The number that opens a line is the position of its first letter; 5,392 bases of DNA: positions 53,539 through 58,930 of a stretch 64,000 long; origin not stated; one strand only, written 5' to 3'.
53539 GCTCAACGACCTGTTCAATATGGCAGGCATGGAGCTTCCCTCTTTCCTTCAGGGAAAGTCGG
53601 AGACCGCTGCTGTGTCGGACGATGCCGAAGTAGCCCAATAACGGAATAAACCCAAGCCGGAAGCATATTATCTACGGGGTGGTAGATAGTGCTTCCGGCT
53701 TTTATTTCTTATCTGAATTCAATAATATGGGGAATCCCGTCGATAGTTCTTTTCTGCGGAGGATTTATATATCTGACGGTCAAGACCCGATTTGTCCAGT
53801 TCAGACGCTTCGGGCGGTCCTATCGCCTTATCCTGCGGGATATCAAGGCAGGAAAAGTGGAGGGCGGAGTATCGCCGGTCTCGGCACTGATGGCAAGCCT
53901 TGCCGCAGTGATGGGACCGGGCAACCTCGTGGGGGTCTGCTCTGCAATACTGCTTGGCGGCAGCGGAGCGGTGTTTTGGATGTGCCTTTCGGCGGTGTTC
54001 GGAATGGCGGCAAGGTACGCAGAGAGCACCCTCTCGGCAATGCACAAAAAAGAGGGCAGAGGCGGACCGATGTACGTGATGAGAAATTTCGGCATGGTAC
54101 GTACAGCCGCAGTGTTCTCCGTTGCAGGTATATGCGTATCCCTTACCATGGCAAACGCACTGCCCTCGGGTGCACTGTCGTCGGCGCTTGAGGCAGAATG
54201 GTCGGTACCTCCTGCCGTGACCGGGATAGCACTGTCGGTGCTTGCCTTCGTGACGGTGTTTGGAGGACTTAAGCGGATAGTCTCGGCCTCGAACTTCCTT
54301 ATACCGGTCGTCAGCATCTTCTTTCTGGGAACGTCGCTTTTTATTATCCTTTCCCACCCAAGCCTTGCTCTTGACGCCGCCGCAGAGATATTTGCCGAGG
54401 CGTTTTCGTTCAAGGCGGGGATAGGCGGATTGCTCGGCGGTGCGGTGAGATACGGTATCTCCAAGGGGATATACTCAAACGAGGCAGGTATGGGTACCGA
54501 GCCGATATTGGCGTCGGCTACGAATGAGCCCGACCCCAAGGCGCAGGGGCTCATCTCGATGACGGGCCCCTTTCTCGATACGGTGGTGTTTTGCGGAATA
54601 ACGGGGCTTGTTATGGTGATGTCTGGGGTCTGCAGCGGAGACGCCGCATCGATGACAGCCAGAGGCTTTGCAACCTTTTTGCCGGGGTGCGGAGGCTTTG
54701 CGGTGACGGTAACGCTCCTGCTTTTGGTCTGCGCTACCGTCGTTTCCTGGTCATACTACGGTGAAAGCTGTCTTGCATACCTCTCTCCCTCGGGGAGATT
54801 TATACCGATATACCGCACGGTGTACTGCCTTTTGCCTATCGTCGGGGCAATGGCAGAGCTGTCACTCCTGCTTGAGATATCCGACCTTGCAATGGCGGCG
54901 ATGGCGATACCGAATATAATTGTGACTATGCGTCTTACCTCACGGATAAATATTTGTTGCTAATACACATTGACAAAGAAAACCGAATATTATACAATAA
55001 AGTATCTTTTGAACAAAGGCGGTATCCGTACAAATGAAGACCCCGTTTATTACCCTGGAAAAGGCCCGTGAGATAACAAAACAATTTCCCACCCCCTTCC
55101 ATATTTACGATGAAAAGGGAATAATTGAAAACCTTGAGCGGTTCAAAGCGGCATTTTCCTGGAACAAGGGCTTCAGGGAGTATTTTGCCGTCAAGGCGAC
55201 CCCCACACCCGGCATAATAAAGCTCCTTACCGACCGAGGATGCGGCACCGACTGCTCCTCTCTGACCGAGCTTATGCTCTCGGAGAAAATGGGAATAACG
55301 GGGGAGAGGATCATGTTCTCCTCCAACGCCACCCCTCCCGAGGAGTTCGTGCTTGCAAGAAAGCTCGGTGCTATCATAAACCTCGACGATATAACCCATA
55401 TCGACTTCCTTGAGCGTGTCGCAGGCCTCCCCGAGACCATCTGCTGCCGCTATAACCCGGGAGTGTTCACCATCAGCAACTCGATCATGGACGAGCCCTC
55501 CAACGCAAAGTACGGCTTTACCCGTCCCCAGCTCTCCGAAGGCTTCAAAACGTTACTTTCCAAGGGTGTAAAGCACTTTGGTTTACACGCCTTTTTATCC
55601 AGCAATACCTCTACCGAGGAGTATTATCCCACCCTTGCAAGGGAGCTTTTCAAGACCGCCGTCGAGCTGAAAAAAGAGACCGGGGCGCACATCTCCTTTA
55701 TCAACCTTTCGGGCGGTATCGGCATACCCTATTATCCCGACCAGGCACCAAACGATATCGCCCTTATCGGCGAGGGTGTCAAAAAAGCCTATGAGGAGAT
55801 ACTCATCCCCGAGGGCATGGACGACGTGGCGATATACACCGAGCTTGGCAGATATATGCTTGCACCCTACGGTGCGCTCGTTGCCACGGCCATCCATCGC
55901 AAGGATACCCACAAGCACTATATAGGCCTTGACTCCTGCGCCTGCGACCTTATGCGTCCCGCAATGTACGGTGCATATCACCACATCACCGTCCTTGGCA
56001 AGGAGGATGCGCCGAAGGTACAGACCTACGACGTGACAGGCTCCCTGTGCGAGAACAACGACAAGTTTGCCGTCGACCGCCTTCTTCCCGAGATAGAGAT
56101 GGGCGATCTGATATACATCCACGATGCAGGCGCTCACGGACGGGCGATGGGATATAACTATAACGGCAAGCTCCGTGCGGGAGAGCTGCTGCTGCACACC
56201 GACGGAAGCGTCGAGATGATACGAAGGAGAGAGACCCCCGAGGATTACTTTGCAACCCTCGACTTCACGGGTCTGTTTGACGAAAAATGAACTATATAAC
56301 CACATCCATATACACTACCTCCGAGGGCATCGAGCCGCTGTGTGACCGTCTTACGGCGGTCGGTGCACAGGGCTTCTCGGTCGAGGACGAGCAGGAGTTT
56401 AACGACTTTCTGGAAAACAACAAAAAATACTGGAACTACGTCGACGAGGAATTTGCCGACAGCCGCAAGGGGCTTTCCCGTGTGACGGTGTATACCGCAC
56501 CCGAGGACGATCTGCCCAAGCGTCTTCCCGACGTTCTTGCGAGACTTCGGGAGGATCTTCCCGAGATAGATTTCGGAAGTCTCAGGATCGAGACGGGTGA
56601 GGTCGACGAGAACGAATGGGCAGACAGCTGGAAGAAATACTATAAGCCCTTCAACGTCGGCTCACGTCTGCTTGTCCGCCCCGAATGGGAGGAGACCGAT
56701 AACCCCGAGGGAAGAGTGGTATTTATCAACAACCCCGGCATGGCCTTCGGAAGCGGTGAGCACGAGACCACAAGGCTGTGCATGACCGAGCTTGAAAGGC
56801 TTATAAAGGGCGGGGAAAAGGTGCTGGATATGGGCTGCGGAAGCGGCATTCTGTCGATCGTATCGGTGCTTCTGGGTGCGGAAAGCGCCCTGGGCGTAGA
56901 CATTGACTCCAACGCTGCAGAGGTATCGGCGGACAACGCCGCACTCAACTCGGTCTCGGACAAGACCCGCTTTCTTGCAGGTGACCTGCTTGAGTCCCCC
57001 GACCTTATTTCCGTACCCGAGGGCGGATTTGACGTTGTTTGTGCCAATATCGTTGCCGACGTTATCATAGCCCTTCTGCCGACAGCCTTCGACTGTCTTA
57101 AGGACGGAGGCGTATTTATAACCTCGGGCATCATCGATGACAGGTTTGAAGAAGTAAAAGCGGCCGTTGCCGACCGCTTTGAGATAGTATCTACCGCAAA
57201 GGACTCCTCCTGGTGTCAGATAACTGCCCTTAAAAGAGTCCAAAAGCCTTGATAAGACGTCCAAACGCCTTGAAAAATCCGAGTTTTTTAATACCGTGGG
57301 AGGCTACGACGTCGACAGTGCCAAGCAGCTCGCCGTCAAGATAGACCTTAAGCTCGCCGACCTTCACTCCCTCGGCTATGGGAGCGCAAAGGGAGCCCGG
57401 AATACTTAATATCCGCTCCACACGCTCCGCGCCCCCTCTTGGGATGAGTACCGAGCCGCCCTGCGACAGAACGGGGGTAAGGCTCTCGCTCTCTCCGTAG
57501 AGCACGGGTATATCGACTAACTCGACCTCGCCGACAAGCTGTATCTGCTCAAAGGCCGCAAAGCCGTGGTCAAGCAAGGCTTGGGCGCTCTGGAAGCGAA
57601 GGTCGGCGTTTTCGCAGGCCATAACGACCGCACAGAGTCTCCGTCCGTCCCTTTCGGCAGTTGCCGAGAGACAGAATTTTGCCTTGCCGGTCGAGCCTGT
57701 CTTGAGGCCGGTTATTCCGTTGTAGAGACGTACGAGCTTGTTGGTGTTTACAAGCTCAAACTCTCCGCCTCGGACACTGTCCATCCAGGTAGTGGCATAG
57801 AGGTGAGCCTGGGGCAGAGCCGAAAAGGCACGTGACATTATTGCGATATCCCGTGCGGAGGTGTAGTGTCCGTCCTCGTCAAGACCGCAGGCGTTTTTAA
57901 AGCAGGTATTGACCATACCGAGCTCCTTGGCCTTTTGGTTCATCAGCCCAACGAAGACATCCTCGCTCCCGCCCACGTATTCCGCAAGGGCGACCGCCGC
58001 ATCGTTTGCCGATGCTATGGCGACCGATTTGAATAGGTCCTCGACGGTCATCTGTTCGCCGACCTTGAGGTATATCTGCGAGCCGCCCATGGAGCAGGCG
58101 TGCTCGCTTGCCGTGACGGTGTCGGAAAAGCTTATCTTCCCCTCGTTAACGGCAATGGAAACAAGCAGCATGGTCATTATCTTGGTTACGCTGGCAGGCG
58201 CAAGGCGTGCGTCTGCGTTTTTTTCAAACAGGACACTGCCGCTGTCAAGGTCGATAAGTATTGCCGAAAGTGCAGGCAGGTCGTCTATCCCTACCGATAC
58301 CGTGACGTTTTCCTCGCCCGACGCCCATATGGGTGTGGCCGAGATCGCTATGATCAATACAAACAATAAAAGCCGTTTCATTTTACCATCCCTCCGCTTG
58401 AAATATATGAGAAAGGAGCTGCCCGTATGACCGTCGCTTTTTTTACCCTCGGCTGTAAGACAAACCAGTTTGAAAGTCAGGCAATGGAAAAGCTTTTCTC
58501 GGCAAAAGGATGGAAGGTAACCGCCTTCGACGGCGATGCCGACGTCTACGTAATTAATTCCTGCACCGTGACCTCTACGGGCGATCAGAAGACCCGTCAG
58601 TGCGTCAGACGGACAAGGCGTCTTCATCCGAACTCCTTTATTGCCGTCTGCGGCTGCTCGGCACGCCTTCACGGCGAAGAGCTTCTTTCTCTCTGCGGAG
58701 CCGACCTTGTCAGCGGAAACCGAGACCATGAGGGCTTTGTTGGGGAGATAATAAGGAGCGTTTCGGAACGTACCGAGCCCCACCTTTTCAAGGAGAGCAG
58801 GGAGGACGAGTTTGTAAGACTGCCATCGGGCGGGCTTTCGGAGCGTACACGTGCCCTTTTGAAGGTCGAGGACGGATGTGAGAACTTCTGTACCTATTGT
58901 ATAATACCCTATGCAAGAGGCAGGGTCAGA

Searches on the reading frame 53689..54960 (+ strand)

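Call 35: search_protein_families(library=pfam, proteins=[window:53689-54960:+], max_evalue=0.01)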
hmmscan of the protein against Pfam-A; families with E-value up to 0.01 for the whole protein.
window:53689-54960:+ (424 aa): 1 family
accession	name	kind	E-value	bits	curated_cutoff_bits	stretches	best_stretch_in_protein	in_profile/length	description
PF01235.23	Na_Ala_symp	-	1.3e-94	318.1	24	1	56-418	8-370/392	Sodium:alanine symporter family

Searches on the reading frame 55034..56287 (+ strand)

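Call 35: search_protein_families(library=pfam, proteins=[window:55034-56287:+], max_evalue=0.01)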
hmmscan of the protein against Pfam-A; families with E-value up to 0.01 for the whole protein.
window:55034-56287:+ (418 aa): 2 families
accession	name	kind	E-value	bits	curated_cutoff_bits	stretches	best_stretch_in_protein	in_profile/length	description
PF02784.22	Orn_Arg_deC_N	-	3.4e-26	92.6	23.4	1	30-276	4-246/247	Pyridoxal-dependent decarboxylase, pyridoxal binding domain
PF00278.28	Orn_DAP_Arg_deC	-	1e-18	67.8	23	1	278-366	6-95/95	Pyridoxal-dependent decarboxylase, C-terminal sheet domain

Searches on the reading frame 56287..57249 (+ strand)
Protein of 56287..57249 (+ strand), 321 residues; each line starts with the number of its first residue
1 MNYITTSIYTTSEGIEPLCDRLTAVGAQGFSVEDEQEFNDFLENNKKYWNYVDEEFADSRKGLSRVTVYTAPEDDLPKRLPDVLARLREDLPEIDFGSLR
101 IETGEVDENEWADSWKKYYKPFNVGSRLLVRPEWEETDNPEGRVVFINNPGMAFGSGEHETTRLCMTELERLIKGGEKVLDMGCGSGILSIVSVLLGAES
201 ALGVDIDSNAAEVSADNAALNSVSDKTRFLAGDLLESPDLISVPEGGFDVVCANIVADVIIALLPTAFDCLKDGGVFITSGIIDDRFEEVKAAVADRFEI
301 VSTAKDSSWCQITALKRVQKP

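Call 54: search_protein_families(library=pfam, proteins=[window:56287-57249:+])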
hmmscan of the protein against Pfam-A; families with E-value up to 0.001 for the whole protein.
window:56287-57249:+ (321 aa): 8 families
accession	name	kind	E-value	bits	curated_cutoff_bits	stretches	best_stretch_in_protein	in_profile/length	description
PF06325.19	PrmA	-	3.9e-79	266.7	22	1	3-315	2-294/296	Ribosomal protein L11 methyltransferase (PrmA)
PF13847.12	Methyltransf_31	-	1.1e-09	38.6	27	1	173-296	1-124/145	Methyltransferase domain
PF05175.20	MTS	-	5.3e-09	36.4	23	1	146-304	4-160/170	Methyltransferase small domain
PF13489.12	Methyltransf_23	-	1.9e-08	34.6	27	1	159-279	3-116/164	Methyltransferase domain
PF13649.12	Methyltransf_25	-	2e-08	35.2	27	1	179-275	1-97/97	Methyltransferase domain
PF02475.24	TRM5-TYW2_MTfase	-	7.5e-08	32.9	28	1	169-278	30-134/164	TRM5/TYW2 methyltransferase domain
PF08241.18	Methyltransf_11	-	1.5e-06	29.2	21.2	1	180-278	1-94/95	Methyltransferase domain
PF08242.18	Methyltransf_12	-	4.1e-05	24.7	30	1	180-277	1-98/98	Methyltransferase domain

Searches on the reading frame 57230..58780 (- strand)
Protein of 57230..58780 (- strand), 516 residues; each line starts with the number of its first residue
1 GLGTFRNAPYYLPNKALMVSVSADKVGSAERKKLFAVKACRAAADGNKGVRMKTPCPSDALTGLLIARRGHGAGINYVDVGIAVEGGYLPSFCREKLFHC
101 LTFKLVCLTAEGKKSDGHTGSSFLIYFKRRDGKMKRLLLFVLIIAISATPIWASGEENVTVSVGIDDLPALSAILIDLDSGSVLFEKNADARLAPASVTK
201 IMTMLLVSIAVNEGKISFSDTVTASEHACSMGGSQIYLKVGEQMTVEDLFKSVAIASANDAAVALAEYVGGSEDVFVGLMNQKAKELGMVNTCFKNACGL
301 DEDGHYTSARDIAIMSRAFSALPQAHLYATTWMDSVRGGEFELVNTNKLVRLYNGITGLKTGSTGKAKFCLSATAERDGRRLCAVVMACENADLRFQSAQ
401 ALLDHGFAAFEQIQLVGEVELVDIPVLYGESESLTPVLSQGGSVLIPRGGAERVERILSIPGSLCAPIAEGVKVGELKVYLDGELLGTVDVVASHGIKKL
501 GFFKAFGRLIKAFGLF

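Call 54: search_protein_families(library=pfam, proteins=[window:57230-58780:-])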
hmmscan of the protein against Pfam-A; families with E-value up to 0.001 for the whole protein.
window:57230-58780:- (516 aa): 3 families
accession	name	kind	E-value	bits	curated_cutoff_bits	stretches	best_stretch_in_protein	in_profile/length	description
PF00768.25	Peptidase_S11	-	4.2e-72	242.9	27.6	1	165-388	7-236/239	D-alanyl-D-alanine carboxypeptidase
PF13354.11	Beta-lactamase2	-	9.5e-13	48.4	22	1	175-315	4-142/214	Beta-lactamase enzyme family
PF07943.18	PBP5_C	-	1.9e-11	44.4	21.2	1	416-498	7-90/91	Penicillin-binding protein 5, C-terminal domain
